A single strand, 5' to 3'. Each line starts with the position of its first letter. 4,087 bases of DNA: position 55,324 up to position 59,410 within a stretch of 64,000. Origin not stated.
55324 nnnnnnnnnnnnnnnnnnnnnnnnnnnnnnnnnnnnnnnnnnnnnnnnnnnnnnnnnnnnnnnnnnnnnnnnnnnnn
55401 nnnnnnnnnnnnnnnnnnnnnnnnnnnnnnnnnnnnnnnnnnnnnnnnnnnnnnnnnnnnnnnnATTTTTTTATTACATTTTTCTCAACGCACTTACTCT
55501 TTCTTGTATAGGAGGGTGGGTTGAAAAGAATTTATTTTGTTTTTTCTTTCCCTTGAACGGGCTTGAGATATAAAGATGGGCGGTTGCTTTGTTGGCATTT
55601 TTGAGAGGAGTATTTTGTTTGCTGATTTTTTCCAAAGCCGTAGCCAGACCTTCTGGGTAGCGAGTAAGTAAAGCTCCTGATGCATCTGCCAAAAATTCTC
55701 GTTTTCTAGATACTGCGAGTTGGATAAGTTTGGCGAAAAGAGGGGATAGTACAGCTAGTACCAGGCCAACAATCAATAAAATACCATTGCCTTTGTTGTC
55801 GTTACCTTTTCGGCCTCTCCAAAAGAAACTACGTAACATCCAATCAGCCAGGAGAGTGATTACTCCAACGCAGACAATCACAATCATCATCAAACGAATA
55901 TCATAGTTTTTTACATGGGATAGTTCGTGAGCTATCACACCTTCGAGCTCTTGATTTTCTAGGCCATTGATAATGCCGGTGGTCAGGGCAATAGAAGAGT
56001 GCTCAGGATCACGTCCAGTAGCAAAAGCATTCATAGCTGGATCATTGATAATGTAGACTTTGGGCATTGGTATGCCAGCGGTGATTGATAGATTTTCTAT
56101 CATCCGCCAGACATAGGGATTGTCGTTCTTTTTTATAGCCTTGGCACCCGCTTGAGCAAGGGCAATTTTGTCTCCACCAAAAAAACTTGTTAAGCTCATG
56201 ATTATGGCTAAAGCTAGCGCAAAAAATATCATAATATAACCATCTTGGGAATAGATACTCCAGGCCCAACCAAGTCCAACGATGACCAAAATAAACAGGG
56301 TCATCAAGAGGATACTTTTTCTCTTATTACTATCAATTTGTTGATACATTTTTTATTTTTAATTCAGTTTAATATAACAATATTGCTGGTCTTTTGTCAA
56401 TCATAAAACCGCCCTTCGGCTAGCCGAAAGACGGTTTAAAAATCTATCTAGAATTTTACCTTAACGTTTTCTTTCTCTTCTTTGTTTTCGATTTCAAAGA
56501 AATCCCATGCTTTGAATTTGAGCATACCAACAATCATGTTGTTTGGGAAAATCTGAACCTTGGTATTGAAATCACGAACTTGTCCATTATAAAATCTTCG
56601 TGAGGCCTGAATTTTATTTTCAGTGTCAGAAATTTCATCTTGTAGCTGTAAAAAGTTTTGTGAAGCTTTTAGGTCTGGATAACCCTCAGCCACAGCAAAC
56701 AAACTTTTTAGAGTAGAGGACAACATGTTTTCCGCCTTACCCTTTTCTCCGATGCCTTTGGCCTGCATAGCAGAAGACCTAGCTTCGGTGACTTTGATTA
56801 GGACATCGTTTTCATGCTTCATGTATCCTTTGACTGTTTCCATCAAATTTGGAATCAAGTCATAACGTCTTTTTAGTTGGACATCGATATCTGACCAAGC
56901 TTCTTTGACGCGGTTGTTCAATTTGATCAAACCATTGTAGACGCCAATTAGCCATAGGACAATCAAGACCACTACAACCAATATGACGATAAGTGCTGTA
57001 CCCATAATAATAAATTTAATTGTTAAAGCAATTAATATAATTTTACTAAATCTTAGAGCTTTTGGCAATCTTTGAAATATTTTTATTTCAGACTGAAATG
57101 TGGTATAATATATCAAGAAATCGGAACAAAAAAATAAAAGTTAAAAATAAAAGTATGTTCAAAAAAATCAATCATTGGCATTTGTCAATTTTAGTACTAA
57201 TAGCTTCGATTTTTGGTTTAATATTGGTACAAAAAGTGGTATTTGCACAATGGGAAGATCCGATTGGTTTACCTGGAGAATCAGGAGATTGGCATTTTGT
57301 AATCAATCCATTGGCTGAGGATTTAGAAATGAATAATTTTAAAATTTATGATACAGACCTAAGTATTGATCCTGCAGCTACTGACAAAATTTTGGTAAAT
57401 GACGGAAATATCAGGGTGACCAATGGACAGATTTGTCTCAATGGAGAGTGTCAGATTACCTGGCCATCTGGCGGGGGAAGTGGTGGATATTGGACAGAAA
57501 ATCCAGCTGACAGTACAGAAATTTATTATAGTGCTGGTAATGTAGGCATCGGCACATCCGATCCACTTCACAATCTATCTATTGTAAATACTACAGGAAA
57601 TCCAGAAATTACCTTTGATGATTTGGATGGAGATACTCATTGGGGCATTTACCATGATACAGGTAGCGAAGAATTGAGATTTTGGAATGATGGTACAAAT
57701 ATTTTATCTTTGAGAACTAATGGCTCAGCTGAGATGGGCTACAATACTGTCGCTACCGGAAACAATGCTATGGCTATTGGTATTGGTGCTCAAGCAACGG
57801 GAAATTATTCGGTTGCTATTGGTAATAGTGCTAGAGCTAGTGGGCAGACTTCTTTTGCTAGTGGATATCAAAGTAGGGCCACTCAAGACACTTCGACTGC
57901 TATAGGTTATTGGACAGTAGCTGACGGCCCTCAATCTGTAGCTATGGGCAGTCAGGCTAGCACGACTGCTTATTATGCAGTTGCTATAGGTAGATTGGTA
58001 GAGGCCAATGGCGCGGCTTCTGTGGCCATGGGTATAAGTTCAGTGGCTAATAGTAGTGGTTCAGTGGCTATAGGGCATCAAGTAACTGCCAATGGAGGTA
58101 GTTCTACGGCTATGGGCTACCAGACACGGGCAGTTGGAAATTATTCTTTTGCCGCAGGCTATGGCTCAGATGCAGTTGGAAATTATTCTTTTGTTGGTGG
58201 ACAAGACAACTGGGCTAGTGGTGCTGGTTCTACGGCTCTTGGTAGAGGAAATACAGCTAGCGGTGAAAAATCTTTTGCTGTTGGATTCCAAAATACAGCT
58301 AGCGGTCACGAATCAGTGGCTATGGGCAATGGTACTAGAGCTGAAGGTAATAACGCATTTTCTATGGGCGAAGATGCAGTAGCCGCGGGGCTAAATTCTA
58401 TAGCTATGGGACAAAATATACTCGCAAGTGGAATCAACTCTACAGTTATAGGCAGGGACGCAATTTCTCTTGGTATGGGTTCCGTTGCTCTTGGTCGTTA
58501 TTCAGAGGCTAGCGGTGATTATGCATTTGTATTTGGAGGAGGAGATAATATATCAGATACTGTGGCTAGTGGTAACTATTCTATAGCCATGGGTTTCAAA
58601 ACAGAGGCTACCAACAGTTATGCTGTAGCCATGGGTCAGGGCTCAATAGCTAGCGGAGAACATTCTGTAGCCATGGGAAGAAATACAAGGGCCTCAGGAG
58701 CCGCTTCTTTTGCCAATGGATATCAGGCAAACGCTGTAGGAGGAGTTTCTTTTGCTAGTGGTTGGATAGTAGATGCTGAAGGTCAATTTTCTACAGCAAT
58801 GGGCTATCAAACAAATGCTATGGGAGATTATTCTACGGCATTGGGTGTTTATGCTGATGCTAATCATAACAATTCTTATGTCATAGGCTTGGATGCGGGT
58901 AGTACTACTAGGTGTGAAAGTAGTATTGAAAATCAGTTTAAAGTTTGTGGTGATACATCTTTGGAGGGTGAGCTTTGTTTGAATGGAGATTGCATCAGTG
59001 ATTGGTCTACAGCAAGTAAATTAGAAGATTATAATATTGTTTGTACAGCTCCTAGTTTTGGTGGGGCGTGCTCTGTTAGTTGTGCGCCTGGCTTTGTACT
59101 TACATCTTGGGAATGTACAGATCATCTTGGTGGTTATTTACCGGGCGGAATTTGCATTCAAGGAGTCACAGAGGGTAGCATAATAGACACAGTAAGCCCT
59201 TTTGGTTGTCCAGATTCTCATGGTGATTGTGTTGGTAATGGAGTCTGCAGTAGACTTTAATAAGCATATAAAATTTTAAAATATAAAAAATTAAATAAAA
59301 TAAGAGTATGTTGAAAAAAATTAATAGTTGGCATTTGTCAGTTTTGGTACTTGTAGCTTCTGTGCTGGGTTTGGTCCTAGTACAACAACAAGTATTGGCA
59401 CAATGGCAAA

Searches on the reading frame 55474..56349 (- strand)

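Call 10: search_protein_families(library=pfam, proteins=[window:55474-56349:-], max_evalue=0.001)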
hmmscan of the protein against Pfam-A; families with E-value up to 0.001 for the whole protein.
window:55474-56349:- (291 aa): 2 families
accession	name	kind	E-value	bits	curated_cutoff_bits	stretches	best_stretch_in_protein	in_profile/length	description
PF01435.24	Peptidase_M48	-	1.2e-34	120.2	20.3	1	76-290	3-184/186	Peptidase family M48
PF05569.17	Peptidase_M56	-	0.00024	20.8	31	1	52-159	117-217/296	BlaR1 peptidase M56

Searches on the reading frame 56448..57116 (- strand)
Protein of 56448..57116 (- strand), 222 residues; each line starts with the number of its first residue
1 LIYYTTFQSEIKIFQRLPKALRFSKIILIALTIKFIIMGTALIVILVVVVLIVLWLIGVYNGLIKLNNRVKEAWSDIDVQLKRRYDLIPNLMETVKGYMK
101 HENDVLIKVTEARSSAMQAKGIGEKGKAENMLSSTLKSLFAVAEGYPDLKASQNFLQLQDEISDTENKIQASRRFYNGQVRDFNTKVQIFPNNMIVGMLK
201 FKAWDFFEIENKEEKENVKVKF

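Call 10: search_protein_families(library=pfam, proteins=[window:56448-57116:-], max_evalue=0.001)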
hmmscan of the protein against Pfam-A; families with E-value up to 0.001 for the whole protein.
window:56448-57116:- (222 aa): 1 family
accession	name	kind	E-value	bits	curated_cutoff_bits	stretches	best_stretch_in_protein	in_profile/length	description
PF04011.17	LemA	-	1.2e-61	207.3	26.2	1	73-222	1-149/149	LemA family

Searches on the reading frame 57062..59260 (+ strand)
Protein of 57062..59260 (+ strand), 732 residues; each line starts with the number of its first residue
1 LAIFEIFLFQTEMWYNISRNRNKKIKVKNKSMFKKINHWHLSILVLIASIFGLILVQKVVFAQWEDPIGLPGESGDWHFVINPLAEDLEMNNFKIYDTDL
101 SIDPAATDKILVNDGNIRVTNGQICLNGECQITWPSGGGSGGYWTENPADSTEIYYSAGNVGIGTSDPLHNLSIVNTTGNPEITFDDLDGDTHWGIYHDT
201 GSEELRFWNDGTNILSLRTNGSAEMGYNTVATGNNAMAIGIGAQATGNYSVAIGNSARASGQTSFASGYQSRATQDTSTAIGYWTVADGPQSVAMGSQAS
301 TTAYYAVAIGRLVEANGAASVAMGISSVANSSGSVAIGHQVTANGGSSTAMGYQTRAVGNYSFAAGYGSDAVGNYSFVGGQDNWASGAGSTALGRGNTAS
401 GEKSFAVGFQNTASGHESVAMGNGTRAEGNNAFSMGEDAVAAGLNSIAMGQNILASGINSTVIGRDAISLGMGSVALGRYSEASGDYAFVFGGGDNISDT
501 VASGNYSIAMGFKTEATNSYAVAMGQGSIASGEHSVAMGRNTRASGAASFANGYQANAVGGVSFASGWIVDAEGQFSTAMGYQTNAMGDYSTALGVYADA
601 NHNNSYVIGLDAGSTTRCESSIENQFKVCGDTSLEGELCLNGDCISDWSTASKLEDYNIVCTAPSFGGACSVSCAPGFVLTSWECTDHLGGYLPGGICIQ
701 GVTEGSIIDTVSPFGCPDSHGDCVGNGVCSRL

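Call 10: search_protein_families(library=pfam, proteins=[window:57062-59260:+], max_evalue=0.001)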
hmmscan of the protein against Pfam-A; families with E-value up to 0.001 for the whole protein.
window:57062-59260:+ (732 aa): 1 family
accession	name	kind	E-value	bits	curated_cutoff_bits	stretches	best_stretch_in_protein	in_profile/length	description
PF05658.19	YadA_head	-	9.2e-63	207.9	25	10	231-257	1-27/27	YadA head domain repeat (2 copies)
